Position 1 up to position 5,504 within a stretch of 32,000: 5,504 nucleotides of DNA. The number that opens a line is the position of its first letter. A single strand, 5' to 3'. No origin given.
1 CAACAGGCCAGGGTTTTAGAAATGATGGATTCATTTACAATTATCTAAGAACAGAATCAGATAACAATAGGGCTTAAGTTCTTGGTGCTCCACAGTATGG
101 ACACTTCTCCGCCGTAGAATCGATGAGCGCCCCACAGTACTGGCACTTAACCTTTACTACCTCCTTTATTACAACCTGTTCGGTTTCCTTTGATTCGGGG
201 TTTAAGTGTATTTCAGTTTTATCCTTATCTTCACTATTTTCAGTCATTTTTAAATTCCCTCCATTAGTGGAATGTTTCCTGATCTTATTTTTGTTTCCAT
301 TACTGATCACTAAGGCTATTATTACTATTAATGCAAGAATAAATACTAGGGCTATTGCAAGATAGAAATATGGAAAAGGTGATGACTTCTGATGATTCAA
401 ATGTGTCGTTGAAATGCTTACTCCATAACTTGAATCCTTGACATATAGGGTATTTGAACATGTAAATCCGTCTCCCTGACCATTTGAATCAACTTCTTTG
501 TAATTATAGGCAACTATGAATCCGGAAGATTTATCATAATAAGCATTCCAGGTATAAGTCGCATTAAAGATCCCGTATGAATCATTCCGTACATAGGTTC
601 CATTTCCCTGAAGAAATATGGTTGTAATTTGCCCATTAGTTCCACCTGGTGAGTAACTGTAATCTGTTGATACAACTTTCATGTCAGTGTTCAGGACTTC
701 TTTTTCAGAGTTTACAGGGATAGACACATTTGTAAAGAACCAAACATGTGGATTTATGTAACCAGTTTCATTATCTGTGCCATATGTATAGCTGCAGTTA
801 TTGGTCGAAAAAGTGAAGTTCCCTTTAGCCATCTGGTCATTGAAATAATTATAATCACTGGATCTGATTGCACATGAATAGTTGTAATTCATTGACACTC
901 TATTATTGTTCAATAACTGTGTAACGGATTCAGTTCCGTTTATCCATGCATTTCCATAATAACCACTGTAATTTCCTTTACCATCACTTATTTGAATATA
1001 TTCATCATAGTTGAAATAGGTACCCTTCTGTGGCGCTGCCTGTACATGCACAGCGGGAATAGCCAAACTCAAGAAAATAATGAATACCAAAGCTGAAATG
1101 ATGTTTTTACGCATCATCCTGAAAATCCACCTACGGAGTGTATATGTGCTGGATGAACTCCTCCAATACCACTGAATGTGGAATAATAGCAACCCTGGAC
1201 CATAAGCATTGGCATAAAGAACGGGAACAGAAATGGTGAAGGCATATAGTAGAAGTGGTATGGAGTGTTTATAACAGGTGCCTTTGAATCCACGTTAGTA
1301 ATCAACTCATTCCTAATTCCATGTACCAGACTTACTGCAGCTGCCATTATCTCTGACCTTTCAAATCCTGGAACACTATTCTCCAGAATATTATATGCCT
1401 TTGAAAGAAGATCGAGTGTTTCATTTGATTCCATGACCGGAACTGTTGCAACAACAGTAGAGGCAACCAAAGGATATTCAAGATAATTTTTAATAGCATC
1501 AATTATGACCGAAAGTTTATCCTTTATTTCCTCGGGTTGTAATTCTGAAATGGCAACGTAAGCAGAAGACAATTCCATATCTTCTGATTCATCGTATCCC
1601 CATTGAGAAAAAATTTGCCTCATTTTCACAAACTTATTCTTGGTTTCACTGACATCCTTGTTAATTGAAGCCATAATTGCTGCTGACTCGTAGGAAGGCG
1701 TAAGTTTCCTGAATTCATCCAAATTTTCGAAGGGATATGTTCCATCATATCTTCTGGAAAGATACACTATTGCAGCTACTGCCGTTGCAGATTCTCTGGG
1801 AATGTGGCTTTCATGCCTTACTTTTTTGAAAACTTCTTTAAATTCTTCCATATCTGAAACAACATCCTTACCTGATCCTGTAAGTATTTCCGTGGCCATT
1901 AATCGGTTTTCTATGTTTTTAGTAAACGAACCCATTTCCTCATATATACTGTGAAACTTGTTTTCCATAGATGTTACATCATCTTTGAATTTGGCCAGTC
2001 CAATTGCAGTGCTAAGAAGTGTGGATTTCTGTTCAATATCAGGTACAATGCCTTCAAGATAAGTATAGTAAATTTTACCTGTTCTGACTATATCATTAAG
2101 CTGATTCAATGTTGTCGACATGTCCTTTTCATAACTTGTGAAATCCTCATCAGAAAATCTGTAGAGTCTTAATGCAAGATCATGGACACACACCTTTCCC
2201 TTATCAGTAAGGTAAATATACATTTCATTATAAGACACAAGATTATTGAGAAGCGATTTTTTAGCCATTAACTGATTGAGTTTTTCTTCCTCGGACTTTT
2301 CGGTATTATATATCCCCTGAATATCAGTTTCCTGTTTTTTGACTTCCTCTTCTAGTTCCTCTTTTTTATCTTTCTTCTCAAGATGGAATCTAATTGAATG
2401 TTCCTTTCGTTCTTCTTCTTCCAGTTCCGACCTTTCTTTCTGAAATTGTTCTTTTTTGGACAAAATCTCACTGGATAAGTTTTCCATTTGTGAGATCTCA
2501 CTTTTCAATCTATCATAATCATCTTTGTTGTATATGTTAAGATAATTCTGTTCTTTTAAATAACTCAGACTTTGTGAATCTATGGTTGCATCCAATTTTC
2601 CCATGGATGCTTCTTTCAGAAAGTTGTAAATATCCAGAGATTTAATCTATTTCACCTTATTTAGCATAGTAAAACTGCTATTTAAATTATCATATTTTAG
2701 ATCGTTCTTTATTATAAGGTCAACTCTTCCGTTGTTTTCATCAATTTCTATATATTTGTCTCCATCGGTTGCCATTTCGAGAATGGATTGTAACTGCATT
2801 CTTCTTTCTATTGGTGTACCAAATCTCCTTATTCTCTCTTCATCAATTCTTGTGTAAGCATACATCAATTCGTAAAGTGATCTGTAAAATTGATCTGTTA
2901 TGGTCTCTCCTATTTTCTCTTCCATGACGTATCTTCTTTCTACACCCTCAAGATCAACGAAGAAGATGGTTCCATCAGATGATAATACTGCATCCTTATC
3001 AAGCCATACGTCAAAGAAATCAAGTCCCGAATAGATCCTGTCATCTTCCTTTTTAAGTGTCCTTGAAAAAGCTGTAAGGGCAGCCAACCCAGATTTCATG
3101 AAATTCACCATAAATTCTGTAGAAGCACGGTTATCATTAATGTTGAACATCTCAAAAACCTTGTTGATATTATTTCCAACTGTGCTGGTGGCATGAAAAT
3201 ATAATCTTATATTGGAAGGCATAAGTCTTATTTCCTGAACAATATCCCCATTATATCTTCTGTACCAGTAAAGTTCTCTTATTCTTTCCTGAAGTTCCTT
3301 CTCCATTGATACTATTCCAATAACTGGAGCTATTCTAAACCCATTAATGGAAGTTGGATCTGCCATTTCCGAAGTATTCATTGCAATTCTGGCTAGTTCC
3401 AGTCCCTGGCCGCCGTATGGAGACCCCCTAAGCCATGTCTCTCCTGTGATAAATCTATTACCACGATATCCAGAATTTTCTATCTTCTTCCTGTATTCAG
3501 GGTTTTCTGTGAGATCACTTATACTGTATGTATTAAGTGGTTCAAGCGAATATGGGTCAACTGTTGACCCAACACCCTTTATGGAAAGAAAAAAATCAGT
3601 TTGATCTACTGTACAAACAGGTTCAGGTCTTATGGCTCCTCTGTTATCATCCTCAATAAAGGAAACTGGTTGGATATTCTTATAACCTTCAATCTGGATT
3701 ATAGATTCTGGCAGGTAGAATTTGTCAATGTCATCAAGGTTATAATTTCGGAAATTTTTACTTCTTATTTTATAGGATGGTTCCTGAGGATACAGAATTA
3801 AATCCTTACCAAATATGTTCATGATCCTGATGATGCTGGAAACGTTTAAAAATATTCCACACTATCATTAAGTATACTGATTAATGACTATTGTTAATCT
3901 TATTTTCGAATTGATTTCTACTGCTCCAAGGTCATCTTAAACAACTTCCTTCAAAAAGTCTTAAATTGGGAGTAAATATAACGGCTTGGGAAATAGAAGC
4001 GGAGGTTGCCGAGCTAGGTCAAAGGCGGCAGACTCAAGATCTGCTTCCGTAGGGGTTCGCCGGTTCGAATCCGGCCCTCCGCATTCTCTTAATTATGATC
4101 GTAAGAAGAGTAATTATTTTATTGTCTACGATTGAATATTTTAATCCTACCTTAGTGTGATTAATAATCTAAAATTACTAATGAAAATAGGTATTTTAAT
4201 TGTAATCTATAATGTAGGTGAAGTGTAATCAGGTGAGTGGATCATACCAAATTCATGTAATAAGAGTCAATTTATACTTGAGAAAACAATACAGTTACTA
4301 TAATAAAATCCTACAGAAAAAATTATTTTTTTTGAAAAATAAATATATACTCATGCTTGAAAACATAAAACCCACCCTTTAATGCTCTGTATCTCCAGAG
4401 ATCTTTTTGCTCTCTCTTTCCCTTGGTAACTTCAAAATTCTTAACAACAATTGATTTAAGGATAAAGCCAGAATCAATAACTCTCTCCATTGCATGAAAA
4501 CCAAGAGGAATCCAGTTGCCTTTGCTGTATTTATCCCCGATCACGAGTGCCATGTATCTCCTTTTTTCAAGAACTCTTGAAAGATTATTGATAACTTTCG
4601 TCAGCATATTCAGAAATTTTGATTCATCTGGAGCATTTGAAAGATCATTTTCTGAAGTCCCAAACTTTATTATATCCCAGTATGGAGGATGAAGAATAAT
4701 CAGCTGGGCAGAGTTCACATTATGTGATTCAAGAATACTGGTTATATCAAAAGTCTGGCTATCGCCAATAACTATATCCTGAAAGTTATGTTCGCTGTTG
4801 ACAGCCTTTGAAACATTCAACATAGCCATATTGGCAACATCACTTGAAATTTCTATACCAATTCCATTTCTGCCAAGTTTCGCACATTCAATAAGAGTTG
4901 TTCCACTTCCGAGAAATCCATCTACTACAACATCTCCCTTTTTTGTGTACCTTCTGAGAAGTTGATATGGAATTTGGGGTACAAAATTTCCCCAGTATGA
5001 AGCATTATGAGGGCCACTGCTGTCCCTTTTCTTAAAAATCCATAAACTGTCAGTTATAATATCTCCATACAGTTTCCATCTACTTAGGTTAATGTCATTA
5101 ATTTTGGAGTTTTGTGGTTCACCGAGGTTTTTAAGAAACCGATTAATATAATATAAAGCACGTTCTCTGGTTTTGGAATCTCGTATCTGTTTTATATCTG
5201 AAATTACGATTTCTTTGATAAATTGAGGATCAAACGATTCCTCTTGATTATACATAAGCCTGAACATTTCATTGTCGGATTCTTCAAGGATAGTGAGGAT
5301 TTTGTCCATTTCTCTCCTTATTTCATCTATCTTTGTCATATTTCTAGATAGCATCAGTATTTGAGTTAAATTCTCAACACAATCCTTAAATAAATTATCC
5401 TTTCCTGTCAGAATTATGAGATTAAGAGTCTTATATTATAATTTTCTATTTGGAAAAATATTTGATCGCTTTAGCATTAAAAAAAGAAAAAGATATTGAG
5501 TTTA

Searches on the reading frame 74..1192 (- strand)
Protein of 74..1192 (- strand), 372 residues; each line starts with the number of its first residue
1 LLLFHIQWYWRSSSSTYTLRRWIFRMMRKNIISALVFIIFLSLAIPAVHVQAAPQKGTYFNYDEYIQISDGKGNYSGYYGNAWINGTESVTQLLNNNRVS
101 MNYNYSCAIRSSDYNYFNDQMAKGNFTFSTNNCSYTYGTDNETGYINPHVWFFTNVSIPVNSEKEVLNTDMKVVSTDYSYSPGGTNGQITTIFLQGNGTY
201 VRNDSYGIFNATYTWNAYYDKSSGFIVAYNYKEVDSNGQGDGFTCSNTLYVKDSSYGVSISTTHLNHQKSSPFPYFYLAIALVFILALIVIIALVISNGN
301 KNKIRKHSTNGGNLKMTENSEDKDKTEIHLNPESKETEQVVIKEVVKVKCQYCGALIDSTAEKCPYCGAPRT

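Call 79: search_protein_families(library=pfam, proteins=[window:74-1192:-], max_evalue=0.00001)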
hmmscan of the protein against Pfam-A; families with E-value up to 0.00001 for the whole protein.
window:74-1192:- (372 aa): 1 family
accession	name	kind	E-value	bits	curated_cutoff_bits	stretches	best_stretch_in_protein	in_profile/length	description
PF13248.11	Zn_ribbon_3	-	4.9e-06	26.3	27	1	347-369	2-24/26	zinc-ribbon domain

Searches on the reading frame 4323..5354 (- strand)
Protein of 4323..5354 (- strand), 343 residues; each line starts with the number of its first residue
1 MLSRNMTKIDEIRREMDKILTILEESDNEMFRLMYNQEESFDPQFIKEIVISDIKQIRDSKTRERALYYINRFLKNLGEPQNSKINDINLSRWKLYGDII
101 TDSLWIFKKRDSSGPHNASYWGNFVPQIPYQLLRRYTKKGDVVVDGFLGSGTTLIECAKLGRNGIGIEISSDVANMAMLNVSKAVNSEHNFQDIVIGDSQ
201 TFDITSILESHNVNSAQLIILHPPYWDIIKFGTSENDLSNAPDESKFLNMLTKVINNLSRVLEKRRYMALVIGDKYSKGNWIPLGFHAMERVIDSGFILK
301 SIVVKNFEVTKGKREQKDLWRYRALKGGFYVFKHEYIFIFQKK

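Call 79: search_protein_families(library=pfam, proteins=[window:4323-5354:-], max_evalue=0.00001)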
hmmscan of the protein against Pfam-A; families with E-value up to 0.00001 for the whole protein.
window:4323-5354:- (343 aa): 1 family
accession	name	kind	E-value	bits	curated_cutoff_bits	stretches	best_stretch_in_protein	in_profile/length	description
PF01555.25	N6_N4_Mtase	-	2.3e-24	87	26.7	2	71-177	132-219/221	DNA methylase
